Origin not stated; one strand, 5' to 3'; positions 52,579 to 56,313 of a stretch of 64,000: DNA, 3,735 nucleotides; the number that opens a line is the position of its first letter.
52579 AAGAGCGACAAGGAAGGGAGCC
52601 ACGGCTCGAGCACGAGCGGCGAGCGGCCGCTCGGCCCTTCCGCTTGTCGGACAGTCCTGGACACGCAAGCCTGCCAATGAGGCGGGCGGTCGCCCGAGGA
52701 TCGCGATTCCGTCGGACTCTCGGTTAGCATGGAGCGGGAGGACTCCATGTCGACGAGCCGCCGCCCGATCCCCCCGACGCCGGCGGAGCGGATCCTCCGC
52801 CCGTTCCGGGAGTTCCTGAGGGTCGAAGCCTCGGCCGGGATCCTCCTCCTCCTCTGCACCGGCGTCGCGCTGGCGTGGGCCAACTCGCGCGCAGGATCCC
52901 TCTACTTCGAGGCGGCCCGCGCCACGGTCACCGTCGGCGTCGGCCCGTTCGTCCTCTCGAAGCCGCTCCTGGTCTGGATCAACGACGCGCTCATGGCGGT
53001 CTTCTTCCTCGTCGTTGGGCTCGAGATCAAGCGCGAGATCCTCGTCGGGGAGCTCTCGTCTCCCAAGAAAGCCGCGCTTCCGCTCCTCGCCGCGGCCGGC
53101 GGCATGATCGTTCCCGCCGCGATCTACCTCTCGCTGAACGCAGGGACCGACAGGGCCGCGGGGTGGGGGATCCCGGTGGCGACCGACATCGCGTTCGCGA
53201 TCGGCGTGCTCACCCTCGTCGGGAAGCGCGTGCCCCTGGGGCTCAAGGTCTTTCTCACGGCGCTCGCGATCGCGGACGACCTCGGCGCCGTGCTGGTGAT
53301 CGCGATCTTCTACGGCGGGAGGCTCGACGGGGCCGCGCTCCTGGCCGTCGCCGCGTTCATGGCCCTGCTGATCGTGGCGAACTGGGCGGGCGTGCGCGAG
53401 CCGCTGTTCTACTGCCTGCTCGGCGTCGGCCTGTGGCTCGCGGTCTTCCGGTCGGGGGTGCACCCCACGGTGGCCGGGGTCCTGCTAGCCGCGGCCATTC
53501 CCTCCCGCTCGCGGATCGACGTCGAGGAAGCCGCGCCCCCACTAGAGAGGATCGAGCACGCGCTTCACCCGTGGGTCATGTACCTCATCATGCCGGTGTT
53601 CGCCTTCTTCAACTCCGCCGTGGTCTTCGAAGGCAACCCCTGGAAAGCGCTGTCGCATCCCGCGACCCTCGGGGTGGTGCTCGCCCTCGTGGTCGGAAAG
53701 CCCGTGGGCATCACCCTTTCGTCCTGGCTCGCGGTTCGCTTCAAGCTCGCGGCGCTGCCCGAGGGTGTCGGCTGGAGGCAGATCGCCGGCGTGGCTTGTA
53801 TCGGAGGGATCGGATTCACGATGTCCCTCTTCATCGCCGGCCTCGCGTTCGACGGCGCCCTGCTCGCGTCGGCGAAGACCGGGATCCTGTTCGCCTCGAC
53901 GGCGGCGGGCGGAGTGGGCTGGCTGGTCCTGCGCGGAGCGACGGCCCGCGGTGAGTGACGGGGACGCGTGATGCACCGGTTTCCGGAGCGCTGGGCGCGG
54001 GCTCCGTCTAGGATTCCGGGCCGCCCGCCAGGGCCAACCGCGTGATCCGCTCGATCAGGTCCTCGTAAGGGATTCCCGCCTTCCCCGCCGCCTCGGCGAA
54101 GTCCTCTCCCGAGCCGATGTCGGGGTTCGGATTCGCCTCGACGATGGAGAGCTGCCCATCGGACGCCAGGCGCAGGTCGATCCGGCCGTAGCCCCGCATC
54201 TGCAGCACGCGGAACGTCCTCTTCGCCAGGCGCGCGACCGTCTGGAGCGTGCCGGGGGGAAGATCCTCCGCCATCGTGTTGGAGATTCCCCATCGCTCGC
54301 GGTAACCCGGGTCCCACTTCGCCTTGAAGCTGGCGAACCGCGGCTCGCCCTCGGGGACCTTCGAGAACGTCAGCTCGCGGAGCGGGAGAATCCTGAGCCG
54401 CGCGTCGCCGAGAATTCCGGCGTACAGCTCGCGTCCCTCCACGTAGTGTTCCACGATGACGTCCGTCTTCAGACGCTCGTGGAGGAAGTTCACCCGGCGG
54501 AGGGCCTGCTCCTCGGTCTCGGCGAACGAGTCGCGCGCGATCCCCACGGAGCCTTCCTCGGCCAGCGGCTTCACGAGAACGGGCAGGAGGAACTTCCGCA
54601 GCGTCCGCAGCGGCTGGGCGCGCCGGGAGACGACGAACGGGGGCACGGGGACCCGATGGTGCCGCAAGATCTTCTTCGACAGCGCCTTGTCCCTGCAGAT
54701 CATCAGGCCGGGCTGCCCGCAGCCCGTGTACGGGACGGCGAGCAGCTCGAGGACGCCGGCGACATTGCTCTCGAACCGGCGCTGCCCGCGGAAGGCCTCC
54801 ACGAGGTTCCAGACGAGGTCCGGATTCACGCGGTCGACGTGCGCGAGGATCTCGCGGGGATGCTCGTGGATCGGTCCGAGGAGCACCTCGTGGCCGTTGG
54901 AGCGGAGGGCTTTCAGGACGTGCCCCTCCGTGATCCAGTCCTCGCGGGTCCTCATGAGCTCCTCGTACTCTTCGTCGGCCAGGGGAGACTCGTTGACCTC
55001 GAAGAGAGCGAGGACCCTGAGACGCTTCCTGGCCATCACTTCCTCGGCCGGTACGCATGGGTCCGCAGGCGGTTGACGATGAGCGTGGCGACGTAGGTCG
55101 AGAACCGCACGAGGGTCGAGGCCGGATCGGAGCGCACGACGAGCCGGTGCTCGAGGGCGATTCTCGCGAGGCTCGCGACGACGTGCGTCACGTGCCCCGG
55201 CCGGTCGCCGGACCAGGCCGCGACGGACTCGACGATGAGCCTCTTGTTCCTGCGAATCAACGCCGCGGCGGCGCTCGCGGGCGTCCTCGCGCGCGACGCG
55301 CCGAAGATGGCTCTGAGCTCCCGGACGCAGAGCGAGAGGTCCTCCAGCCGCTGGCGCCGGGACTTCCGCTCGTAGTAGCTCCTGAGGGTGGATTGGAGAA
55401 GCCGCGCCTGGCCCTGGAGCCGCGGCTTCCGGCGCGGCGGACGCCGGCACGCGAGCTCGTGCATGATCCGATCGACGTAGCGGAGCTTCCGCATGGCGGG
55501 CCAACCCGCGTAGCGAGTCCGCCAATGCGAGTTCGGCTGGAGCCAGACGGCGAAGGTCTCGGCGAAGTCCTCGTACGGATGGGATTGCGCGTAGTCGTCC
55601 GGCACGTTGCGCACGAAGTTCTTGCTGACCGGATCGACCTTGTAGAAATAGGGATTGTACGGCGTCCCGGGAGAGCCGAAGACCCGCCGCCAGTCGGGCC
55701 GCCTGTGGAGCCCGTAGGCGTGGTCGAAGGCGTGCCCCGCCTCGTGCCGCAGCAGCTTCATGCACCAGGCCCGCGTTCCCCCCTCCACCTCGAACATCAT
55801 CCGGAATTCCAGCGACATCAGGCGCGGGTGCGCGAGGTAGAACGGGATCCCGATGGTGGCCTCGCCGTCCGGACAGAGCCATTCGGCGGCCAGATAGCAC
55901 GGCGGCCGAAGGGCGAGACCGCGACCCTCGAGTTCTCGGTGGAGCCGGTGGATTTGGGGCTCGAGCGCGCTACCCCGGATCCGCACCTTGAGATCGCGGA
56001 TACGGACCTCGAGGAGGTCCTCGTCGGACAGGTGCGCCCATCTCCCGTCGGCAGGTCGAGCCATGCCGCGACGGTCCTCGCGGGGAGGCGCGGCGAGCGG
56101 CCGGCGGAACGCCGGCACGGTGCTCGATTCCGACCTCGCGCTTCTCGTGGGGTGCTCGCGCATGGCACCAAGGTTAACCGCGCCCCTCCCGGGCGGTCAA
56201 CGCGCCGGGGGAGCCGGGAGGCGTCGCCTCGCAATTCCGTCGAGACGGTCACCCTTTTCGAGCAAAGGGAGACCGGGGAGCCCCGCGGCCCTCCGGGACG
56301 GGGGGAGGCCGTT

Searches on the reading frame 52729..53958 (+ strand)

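Call 16: search_protein_families(library=pfam, proteins=[window:52729-53958:+], max_evalue=0.00001)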
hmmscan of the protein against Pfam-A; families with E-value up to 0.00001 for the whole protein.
window:52729-53958:+ (409 aa): 1 family
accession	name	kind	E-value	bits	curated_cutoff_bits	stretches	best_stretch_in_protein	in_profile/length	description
PF06965.17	Na_H_antiport_1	-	3.2e-145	484.1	23.5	1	28-401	2-374/374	Na+/H+ antiporter 1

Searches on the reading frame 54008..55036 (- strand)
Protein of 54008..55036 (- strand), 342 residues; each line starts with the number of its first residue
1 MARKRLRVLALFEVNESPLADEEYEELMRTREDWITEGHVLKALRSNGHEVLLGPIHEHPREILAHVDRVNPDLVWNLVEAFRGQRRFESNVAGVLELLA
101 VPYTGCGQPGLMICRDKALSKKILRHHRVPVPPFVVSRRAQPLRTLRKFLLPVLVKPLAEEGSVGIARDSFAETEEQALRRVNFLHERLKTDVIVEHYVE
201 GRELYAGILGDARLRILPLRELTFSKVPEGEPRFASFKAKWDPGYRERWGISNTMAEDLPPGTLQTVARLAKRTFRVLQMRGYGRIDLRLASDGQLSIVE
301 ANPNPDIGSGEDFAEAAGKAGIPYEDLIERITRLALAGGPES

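Call 56: find_homologous_proteins(query=window:54008-55036:-, max_evalue=1e-30)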
Query window:54008-55036:- (342 aa): 7189 proteins with E <= 1e-30 among 8000 candidates; the best 120 are listed.
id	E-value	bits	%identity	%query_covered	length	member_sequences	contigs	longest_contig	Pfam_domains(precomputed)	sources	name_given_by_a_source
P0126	3.2e-225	764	100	100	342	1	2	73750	PF07478.19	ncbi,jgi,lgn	jgi:D-alanine-D-alanine ligase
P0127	1.2e-203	694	90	100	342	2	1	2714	PF07478.19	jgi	jgi:D-alanine-D-alanine ligase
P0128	8.7e-165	566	75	99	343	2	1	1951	PF08443.17,PF02655.20,PF07478.19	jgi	jgi:D-alanine-D-alanine ligase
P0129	3.4e-152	524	66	99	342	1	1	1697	PF13535.12,PF02655.20,PF07478.19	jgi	-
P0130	1.0e-151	523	69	97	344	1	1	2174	PF13535.12,PF02655.20,PF07478.19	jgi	jgi:D-alanine-D-alanine ligase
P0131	4.0e-151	521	67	97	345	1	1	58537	PF13535.12,PF02655.20,PF07478.19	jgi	jgi:D-alanine-D-alanine ligase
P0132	4.6e-151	521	68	98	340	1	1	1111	PF02655.20,PF07478.19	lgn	-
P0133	7.5e-151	520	67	97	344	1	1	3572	PF13535.12,PF08443.17,PF07478.19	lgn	-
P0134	2.0e-150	519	68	98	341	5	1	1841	PF13535.12,PF07478.19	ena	-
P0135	2.0e-150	519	66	99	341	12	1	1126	PF02655.20,PF07478.19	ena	-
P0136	2.4e-150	518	68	97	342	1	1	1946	PF13535.12,PF02655.20,PF07478.19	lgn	-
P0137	3.7e-149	514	67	98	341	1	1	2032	PF13535.12,PF02655.20,PF07478.19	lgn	-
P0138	6.1e-149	514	66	98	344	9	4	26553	PF08443.17,PF07478.19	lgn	-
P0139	1.0e-148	513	67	98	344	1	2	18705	PF02655.20,PF07478.19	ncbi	-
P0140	1.4e-148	513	66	98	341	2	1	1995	PF13535.12,PF07478.19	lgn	-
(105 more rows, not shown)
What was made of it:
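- Tried and rejected: These are Acidobacteriota MAGs (Polarisedimenticolaceae, Sulfotelmatobacter) and one Planctomycetota MAG (call 56).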

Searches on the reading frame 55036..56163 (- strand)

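Call 16: search_protein_families(library=pfam, proteins=[window:55036-56163:-], max_evalue=0.00001)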
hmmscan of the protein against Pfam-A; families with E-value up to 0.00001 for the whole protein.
window:55036-56163:- (375 aa): 1 family
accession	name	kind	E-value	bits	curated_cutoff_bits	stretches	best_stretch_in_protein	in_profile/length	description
PF15887.11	Peptidase_Mx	-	9.2e-08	32.2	27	1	138-209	90-165/236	Putative zinc-binding metallo-peptidase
